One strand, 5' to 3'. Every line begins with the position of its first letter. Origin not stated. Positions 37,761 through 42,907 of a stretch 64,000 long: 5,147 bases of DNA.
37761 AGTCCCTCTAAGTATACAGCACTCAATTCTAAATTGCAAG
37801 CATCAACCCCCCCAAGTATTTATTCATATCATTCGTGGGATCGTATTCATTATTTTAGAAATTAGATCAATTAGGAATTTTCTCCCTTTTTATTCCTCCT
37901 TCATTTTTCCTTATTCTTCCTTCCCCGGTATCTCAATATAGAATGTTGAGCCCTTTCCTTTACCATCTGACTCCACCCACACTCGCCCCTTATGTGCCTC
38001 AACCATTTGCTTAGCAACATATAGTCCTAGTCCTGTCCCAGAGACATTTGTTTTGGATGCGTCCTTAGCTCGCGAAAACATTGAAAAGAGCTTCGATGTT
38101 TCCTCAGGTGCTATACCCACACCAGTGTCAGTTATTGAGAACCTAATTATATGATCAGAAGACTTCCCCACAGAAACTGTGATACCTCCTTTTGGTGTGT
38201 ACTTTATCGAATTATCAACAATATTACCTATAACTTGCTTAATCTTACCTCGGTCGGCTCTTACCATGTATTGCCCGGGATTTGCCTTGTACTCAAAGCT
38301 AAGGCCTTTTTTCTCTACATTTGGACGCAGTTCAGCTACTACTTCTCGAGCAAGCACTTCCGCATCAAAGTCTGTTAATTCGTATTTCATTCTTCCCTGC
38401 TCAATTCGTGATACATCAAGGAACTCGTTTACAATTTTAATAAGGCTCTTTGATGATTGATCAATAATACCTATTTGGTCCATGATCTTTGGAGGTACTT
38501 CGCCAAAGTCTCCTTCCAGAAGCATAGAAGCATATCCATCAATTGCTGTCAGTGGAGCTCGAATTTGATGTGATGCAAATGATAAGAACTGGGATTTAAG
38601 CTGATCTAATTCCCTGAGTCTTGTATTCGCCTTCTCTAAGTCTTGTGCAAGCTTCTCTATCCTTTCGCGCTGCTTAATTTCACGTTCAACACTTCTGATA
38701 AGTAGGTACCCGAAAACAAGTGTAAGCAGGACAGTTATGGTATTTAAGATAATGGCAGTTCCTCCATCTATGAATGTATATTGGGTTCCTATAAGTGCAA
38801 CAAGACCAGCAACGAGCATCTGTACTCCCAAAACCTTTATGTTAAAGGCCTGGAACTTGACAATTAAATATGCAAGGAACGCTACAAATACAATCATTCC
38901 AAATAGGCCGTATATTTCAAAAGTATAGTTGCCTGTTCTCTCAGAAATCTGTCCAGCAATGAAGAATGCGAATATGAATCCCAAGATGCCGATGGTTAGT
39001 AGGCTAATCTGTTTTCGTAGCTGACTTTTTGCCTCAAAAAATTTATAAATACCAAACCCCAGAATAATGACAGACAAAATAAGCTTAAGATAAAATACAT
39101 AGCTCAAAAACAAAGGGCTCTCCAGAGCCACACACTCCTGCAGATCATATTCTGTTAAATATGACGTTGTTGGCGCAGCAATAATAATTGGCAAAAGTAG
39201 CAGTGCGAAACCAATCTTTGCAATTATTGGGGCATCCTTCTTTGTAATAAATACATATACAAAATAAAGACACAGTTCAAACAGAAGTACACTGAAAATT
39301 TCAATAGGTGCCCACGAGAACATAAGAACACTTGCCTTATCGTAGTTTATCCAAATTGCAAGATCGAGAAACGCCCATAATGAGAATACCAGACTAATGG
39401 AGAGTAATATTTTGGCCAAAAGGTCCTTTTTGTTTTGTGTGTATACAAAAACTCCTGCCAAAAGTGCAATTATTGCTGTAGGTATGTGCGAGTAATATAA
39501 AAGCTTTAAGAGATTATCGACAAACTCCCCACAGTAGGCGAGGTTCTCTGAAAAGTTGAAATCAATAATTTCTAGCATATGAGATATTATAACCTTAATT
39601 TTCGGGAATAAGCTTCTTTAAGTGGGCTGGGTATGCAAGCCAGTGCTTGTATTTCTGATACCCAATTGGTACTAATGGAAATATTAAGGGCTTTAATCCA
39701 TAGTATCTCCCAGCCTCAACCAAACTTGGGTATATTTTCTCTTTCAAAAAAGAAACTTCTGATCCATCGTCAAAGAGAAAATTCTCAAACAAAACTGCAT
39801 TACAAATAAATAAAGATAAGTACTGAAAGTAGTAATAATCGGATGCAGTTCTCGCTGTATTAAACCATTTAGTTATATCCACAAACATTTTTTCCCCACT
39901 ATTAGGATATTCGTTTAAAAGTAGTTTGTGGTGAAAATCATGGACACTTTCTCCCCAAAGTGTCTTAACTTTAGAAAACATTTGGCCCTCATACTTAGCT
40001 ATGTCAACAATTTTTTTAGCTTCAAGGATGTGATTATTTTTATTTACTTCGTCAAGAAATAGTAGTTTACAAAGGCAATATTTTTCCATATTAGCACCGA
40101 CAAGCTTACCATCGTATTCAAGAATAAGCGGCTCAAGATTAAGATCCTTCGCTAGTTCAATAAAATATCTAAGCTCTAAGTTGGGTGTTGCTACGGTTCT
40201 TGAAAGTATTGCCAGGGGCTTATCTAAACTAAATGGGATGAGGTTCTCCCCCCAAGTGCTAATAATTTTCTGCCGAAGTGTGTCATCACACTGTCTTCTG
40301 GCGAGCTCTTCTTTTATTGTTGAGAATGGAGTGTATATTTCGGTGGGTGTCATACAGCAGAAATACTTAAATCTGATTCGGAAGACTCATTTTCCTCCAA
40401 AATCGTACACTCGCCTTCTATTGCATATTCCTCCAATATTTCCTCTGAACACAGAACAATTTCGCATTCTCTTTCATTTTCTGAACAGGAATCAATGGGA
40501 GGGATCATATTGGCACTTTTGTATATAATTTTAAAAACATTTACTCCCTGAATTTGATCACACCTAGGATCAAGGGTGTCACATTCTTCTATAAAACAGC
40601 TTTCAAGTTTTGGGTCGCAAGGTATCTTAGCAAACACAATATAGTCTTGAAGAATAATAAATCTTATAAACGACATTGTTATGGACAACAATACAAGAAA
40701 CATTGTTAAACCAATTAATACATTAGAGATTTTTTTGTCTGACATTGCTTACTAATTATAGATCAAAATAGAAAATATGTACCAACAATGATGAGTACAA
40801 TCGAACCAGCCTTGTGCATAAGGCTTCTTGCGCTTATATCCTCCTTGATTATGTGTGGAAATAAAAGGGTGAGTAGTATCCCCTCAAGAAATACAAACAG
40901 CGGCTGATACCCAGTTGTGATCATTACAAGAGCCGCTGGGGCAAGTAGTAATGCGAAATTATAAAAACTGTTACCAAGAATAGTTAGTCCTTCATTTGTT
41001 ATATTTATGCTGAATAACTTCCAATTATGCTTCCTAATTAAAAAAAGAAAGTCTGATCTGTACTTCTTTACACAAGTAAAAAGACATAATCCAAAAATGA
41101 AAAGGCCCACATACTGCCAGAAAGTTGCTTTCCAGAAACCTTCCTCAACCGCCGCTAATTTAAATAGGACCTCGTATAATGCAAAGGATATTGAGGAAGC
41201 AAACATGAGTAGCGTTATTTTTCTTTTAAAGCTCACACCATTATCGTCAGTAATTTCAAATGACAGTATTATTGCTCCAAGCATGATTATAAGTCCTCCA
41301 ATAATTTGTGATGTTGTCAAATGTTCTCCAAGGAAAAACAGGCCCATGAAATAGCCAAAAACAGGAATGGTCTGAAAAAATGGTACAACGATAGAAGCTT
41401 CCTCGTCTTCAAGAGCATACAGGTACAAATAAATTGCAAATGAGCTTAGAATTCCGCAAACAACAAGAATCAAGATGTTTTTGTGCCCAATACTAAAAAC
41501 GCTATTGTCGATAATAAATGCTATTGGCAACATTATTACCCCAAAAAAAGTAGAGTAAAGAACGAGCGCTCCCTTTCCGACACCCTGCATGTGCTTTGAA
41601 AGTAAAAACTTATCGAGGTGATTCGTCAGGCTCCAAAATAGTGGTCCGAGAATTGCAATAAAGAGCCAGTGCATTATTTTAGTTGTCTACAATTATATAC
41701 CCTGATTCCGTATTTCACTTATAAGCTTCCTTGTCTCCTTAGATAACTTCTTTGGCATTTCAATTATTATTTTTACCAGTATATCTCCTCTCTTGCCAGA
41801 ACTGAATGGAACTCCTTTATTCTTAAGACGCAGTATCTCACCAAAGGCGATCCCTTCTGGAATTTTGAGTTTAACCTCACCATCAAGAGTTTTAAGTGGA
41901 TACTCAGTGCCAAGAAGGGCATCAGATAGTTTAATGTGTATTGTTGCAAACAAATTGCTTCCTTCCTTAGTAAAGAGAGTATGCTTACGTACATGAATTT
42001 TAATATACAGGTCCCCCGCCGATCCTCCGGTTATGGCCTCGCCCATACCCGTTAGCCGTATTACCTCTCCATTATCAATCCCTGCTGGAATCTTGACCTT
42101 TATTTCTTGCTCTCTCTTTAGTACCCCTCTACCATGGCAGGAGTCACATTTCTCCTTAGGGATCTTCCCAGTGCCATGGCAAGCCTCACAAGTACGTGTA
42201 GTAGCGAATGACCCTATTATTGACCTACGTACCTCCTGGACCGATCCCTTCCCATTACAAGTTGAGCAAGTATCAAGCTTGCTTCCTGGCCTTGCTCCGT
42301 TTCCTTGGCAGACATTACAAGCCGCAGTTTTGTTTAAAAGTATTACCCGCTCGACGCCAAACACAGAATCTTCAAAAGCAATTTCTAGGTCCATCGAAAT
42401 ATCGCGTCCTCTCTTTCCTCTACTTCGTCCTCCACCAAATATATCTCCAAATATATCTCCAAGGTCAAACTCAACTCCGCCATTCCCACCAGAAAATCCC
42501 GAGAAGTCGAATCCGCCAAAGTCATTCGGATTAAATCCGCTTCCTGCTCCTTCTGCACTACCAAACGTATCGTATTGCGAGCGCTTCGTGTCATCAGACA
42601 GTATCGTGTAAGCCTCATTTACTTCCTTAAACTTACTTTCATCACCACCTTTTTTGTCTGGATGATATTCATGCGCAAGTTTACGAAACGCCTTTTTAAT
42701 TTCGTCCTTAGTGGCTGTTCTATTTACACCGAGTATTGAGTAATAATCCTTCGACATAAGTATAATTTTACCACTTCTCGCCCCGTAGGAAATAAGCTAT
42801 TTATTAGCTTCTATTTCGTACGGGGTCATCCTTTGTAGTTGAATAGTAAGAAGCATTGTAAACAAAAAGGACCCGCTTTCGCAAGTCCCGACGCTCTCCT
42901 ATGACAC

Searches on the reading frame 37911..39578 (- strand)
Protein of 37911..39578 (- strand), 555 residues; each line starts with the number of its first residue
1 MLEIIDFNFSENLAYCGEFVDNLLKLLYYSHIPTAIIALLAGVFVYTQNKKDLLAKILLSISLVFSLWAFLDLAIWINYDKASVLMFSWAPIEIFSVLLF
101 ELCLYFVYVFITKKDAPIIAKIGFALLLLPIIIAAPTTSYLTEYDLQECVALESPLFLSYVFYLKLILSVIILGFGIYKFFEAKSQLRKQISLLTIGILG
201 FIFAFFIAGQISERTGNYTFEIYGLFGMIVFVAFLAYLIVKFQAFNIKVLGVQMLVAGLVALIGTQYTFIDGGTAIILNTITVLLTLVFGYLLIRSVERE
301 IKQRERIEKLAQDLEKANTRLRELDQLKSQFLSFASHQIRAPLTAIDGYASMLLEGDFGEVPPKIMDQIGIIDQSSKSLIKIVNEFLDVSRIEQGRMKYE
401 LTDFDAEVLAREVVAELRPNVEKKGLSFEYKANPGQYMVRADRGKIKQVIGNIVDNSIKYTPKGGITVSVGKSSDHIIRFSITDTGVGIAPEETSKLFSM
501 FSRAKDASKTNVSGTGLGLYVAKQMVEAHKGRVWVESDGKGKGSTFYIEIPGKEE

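Call 45: search_protein_families(library=pfam, proteins=[window:37911-39578:-], max_evalue=0.0001)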
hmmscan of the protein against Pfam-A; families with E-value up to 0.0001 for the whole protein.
window:37911-39578:- (555 aa): 3 families
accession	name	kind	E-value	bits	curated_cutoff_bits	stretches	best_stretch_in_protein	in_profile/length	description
PF02518.31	HATPase_c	-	9.1e-28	97.4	26.4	1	442-552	2-109/111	Histidine kinase-, DNA gyrase B-, and HSP90-like ATPase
PF00512.31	HisKA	-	8.3e-16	58.2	26.9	1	328-395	2-66/66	His Kinase A (phospho-acceptor) domain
PF13589.12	HATPase_c_3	-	5.1e-05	23.8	25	0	447-528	4-86/137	Histidine kinase-, DNA gyrase B-, and HSP90-like ATPase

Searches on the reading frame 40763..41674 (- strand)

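Call 46: search_protein_families(library=pfam, proteins=[window:40763-41674:-], max_evalue=0.0001)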
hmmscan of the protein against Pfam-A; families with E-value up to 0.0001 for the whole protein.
window:40763-41674:- (303 aa): 1 family
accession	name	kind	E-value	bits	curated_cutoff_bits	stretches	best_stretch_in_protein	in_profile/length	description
PF00892.27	EamA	-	5.9e-20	72.4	28.2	1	3-138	3-134/135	EamA-like transporter family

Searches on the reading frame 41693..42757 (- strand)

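Call 46: search_protein_families(library=pfam, proteins=[window:41693-42757:-], max_evalue=0.0001)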
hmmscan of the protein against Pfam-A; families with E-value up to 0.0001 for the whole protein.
window:41693-42757:- (354 aa): 4 families
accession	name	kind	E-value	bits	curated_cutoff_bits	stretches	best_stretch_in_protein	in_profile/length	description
PF01556.23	DnaJ_C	-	2.3e-42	145.1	26.6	1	120-335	1-152/152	DnaJ C terminal domain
PF00226.36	DnaJ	-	2e-25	89.1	27.8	1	4-63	1-63/63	DnaJ domain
PF00684.25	DnaJ_CXXCXGXG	-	2.2e-16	60.3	32.7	1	147-211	1-65/65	DnaJ central domain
PF17302.8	DUF5351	-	6e-05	23.7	27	0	187-198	17-28/29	Family of unknown function (DUF5351)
